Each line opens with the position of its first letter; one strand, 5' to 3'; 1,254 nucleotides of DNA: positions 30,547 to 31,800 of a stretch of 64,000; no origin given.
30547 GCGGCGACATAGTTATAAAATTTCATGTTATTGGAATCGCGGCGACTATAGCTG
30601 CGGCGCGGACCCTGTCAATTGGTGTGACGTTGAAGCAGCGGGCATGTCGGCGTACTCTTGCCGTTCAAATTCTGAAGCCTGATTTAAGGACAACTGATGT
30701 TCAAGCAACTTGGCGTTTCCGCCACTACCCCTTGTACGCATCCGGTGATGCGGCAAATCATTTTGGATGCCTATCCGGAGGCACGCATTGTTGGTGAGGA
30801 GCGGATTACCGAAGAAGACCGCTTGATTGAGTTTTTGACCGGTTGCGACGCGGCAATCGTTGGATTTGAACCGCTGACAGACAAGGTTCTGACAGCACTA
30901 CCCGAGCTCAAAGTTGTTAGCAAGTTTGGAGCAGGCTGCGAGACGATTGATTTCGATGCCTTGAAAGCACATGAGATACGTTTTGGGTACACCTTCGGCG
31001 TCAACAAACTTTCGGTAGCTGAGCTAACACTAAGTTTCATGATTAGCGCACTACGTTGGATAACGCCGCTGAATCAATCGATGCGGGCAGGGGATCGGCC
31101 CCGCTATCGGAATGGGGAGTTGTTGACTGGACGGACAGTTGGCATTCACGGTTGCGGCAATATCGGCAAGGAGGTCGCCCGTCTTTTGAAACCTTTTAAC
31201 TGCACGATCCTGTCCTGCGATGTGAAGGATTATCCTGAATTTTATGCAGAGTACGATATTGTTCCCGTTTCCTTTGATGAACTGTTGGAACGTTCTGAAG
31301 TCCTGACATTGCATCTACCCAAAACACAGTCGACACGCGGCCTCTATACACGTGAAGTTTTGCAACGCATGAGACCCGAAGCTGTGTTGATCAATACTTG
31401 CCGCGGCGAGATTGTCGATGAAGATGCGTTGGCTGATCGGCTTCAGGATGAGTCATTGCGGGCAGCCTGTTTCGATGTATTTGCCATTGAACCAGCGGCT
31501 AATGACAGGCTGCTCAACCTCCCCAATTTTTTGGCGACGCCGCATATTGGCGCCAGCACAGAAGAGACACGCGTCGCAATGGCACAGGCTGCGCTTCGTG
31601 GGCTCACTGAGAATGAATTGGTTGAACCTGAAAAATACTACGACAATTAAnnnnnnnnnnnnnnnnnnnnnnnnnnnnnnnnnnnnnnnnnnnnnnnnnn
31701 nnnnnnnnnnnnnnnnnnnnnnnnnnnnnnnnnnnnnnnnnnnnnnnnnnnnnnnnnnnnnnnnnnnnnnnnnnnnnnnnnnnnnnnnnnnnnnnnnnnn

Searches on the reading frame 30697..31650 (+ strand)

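Call 44: search_protein_families(library=ncbifam, proteins=[window:30697-31650:+], max_evalue=0.00001)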
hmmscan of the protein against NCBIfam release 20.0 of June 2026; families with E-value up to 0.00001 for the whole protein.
window:30697-31650:+ (317 aa): 21 families
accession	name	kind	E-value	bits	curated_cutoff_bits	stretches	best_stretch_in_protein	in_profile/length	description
TIGR01327.1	PGDH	equivalog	1.4e-54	185.8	454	1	38-297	29-291/525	phosphoglycerate dehydrogenase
NF009714.1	PRK13243.1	equivalog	5.5e-43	147.6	455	1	25-302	21-308/332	glyoxylate reductase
NF008759.0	PRK11790.1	equivalog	1.7e-41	142.3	404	1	39-298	44-308/410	phosphoglycerate dehydrogenase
NF011938.0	PRK15409.1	equivalog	3e-40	138.2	492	1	53-303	49-305/324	glyoxylate/hydroxypyruvate reductase GhrB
NF005069.0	PRK06487.1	equivalog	1.3e-39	136.1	448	1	38-296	37-300/320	2-hydroxyacid dehydrogenase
NF006263.0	PRK08410.1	equivalog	2.1e-34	119.4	389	1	37-298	30-298/311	D-2-hydroxyacid dehydrogenase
NF005387.0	PRK06932.1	equivalog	1.1e-31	110.1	492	1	37-289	32-292/314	2-hydroxyacid dehydrogenase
NF005750.0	PRK07574.1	equivalog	1.6e-30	106.4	329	1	60-295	104-345/386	NAD-dependent formate dehydrogenase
NF001309.0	PRK00257.1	equivalog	2.8e-30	105.5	434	1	70-298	58-269/379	4-phosphoerythronate dehydrogenase PdxB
NF041369.1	Dhydh_Halo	equivalog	6.8e-29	101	400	1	70-296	55-284/305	D-2-hydroxyacid dehydrogenase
NF000492.1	vanH_gen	exception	1e-28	100.3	540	1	55-263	48-253/312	D-lactate dehydrogenase VanH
NF000371.1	vanH_Agroup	exception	4e-26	92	700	1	71-264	72-259/322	VanH-A/VanH-Pt family D-lactate dehydrogenase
NF005027.0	PRK06436.1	equivalog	9.1e-23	80.8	261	1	71-298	50-272/303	2-hydroxyacid dehydrogenase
NF011966.0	PRK15438.1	equivalog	1.4e-21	77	687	1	48-292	36-263/378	4-phosphoerythronate dehydrogenase PdxB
NF006374.0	PRK08605.1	subfamily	1.8e-21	76.6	356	1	45-266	41-267/332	D-lactate dehydrogenase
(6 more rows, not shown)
